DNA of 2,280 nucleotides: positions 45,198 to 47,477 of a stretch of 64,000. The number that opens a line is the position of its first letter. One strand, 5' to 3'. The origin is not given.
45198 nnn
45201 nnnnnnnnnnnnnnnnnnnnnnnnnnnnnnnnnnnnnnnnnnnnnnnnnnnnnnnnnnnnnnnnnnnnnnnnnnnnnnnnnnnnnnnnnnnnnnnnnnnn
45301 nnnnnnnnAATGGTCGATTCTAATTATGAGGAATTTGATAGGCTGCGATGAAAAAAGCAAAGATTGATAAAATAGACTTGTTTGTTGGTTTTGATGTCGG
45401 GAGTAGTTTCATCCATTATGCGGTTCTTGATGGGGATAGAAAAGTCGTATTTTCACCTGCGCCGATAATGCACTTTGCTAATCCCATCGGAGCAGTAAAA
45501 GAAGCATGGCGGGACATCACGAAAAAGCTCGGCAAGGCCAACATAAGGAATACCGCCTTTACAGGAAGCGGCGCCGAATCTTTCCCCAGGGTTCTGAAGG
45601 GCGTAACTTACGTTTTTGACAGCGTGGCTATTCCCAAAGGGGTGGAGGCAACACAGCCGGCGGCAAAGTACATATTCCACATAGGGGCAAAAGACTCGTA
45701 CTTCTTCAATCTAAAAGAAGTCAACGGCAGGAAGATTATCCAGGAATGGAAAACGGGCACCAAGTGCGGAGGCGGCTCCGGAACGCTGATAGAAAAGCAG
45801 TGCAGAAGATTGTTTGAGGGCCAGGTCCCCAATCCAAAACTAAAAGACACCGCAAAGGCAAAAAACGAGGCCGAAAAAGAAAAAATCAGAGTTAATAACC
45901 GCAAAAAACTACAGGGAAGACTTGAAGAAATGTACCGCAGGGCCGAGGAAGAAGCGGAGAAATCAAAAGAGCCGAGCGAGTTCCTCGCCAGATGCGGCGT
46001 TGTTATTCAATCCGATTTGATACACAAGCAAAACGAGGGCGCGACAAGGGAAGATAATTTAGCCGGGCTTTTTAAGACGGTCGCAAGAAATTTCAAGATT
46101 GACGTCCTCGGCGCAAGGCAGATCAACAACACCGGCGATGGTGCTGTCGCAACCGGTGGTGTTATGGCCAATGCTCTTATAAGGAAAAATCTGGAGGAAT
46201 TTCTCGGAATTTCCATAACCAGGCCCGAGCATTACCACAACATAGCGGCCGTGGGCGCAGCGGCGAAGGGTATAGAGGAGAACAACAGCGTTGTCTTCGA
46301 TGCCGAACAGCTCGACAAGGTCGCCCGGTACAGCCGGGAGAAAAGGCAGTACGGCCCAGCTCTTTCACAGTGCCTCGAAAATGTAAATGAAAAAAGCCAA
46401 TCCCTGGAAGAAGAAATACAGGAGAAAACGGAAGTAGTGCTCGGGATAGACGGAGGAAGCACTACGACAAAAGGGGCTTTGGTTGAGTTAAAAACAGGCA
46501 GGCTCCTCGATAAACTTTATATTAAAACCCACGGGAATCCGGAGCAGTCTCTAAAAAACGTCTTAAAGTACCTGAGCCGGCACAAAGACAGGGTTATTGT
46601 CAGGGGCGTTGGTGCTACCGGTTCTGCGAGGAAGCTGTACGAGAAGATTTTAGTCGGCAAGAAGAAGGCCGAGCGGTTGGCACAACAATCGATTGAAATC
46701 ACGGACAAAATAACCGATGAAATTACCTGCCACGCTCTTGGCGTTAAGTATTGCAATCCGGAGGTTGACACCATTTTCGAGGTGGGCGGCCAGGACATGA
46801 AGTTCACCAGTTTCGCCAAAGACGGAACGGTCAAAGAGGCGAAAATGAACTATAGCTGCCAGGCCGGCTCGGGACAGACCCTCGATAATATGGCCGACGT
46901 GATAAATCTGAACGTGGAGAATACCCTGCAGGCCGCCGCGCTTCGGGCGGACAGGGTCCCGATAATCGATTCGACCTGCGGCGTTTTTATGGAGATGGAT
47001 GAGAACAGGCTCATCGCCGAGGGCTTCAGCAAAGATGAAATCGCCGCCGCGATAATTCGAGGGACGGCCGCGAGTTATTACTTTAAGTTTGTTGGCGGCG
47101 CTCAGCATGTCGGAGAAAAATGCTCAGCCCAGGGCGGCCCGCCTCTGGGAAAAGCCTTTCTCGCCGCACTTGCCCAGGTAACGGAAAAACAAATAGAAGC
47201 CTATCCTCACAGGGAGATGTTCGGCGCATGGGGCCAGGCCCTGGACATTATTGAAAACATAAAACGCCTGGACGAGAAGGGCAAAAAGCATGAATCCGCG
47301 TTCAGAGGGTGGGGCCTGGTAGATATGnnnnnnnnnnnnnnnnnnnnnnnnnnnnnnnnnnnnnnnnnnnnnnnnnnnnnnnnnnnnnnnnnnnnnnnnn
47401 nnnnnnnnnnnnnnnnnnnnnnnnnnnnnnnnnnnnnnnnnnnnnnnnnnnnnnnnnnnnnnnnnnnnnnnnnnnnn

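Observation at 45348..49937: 1529-aa single-chain fusion of a double activase with an HAD/BCR-type enzyme (PlsA/PlsR- or Ger-like ether-lipid candidate)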

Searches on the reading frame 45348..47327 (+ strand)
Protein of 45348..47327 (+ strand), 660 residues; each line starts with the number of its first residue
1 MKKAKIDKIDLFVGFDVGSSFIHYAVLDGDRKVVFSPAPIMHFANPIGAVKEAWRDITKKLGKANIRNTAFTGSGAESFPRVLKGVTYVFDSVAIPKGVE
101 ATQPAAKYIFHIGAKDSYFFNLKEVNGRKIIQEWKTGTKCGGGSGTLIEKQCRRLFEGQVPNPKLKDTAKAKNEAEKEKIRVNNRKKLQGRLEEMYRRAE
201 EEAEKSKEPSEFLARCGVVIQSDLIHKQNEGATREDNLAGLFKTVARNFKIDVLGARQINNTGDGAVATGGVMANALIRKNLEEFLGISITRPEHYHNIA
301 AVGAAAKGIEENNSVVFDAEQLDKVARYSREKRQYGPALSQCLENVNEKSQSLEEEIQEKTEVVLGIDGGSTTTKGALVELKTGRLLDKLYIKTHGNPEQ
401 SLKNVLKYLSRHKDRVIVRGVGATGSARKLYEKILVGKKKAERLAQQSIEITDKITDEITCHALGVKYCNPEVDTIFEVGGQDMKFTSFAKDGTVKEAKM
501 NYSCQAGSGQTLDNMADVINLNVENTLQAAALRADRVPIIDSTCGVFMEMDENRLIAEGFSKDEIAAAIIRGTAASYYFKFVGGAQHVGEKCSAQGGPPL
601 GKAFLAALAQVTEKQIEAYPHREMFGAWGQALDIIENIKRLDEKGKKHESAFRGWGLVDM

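Call 54: predict_structure(alignment_id=A2)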
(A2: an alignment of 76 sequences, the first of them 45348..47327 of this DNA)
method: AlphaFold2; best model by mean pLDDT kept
length: 660 residues; sequences in the alignment: 76
mean_pLDDT: 91.4   pTM: 0.83
mean pLDDT of the five models: 91.4, 91.1, 91.1, 90.3, 89.9
residues with pLDDT >= 90: 462; 70-90: 180; 50-70: 13; < 50: 5
segments of 3 or more residues with pLDDT < 50: 1-5
pLDDT, mean of each block of 10 residues (from residue 1): 58 94 96 96 87 96 95 91 92 95 93 91 90 83 82 87 87 91 93 95 96 84 84 93 94 86 82 94 93 94 97 90 86 94 95 87 97 93 96 87 96 96 94 95 97 95 96 95 92 91 83 85 90 97 84 80 95 95 89 94 97 96 97 98 98 89
secondary structure, 60 per line:
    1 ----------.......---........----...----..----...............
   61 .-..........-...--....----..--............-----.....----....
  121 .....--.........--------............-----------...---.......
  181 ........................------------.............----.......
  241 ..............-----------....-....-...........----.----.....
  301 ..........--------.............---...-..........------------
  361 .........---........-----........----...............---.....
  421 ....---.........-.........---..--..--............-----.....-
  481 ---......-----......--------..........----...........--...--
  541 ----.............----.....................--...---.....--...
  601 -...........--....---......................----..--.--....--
elements in order: E11-17 E21-28 E33-35 H46-61 E66-72 H79-82 H91-102 E108-112 E117-125 E128-136 H145-156 H174-204 H217-229 H234-254 E266-269 H271-274 H276-286 H296-310 H319-331 E335-337 H339-345 E346-348 E361-369 E373-380 E386-393 H398-412 E416-424 H428-435 H438-446 H458-469 E475-479 E484-489 E495-500 H509-518 H523-533 E536-538 H545-557 H562-582 E591-595 H602-612 E615-618 H622-643 H655-658

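Call 83: fold_search(model_id=the predicted structure, library=pdb)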
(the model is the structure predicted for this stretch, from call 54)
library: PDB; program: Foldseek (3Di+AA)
matches with E <= 10: 1620; with E <= 0.001: 891
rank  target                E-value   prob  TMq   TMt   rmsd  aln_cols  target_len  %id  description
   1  4eht_A                1.1e-17  1.00  0.37  0.86   2.6       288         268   26  Activator of the 2-Hydroxyisocaproyl-CoA dehydratase from Clostridium difficile with bound ADP (released 2012-08-08)
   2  4ehu_B                4.2e-17  1.00  0.36  0.88   2.6       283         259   26  Activator of the 2-Hydroxyisocaproyl-CoA Dehydratase from Clostridium difficile with bound ADPNP (released 2012-08-08)
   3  4eht_B                8.6e-17  1.00  0.36  0.87   2.9       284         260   26  Activator of the 2-Hydroxyisocaproyl-CoA dehydratase from Clostridium difficile with bound ADP (released 2012-08-08)
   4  1hux_A                9.6e-16  1.00  0.36  0.86   2.9       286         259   26  CRYSTAL STRUCTURE OF THE ACIDAMINOCOCCUS FERMENTANS (R)-2-HYDROXYGLUTARYL-COA DEHYDRATASE COMPONENT A (released 2001-03-21)
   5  9gai_D                1.3e-15  1.00  0.36  0.87   2.8       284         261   22  3-methylbenzoyl-CoA reductase from Thauera chlorobenzoica (MbdONPQ) (released 2026-02-18)
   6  9gba_D                5.5e-15  1.00  0.36  0.88   2.5       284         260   22  3-methylbenzoyl-CoA reductase from Thauera chlorobenzoica (MbdONPQ) + AMPPNP (released 2026-02-18)
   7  7yyl_E                6.4e-13  1.00  0.33  0.83   3.3       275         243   25  nucleotide-free DCCP:DCCP-R complex (released 2022-12-28)
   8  9gai_O                7.1e-13  1.00  0.36  0.84   2.9       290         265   16  3-methylbenzoyl-CoA reductase from Thauera chlorobenzoica (MbdONPQ) (released 2026-02-18)
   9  9gai_C                8.3e-13  1.00  0.35  0.84   2.8       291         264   16  3-methylbenzoyl-CoA reductase from Thauera chlorobenzoica (MbdONPQ) (released 2026-02-18)
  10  5hg1                  9.7e-13  1.00  0.24  0.19  27.6       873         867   11  Crystal Structure of Human Hexokinase 2 with cmpd 1, a C-2-substituted glucosamine (released 2016-03-30)
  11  7yyl_F                5.9e-11  1.00  0.33  0.83   3.4       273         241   24  nucleotide-free DCCP:DCCP-R complex (released 2022-12-28)
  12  2nzt_B                7.2e-11  1.00  0.24  0.20  28.1       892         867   10  Crystal structure of human hexokinase II (released 2006-12-05)
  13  2nzt_A                8.9e-11  1.00  0.23  0.19  29.4       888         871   11  Crystal structure of human hexokinase II (released 2006-12-05)
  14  5f7q_E                8.1e-09  1.00  0.26  0.39  26.0       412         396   12  ROK repressor Lmo0178 from Listeria monocytogenes bound to operator (released 2016-09-07)
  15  7t1i_A                2.8e-08  1.00  0.29  0.53   6.5       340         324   13  Crystal structure of CAB1 Pantothenate Kinase from Saccharomyces cerevisiae in complex with compound YU385597 (released 2022-10-05)
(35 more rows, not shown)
